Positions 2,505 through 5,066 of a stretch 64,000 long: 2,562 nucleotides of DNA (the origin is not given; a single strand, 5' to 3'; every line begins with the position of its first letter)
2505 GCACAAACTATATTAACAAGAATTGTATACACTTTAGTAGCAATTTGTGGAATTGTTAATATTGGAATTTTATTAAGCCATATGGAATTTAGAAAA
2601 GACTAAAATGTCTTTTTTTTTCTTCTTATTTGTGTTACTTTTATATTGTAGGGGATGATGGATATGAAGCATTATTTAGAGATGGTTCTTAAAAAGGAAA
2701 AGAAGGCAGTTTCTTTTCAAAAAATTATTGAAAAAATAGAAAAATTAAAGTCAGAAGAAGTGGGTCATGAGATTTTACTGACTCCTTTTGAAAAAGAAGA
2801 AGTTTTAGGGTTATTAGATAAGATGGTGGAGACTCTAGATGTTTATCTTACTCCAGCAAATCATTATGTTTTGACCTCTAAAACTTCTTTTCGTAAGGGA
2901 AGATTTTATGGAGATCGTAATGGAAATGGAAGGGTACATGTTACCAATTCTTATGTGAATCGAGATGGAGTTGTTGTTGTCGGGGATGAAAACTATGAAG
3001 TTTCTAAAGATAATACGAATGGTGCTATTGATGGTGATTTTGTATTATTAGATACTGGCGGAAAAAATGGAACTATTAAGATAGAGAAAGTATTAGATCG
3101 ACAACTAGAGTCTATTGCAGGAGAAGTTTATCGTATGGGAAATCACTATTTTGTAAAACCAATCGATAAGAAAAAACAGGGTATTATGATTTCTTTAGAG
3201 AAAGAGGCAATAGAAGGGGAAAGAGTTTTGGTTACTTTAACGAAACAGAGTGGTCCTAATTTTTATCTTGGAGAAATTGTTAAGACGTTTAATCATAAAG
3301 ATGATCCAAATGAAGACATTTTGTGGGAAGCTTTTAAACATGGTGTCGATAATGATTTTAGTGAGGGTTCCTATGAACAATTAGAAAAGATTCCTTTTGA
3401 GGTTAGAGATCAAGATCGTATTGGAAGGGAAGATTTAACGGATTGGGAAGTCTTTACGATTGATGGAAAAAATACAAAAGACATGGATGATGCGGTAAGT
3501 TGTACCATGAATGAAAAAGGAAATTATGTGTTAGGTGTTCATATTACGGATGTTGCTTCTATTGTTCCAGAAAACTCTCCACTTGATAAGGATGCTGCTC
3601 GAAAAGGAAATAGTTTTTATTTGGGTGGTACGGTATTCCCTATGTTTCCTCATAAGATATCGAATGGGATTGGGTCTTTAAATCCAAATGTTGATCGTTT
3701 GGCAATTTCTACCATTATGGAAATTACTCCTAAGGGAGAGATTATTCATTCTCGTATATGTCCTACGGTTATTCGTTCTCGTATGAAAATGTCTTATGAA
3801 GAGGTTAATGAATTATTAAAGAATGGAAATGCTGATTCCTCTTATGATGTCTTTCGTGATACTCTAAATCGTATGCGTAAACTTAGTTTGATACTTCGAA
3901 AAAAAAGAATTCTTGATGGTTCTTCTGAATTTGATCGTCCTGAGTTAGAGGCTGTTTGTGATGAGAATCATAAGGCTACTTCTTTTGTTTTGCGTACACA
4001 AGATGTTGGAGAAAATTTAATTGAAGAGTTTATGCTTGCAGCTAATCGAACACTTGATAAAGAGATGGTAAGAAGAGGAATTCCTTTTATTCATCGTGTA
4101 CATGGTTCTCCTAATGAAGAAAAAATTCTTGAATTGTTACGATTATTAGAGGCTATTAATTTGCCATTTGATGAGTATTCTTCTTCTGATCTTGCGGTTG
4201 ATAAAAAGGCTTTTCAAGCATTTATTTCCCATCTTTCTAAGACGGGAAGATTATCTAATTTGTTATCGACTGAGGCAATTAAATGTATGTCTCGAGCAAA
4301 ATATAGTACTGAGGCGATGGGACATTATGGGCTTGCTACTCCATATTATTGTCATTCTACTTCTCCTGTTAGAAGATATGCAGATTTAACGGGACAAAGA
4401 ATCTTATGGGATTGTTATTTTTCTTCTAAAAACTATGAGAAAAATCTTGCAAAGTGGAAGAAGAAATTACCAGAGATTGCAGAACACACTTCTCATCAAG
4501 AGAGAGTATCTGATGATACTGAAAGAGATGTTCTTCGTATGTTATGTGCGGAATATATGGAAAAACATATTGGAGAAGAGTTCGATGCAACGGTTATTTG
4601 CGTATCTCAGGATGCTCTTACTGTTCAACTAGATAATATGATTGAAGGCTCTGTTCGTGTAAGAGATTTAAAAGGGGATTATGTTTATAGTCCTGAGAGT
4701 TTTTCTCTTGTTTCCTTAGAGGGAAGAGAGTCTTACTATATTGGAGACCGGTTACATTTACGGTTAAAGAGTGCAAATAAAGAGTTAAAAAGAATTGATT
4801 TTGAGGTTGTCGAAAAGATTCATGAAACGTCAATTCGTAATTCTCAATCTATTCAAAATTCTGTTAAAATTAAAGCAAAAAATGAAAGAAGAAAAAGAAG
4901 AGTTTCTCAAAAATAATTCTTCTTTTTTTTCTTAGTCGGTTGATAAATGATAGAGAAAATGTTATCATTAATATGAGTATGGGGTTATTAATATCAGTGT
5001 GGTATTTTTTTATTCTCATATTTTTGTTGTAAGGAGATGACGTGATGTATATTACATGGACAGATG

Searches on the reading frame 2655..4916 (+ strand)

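Call 83: search_protein_families(library=pfam, proteins=[window:2655-4916:+], max_evalue=0.0001)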
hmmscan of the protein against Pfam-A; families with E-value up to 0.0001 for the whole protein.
window:2655-4916:+ (753 aa): 2 families
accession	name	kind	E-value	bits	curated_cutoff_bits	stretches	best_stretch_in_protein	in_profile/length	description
PF00773.25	RNB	-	5e-95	318.9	29.3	1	258-586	1-322/326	RNB domain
PF17876.7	CSD2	-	1.8e-07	31.5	26.2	1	166-236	1-74/74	Cold shock domain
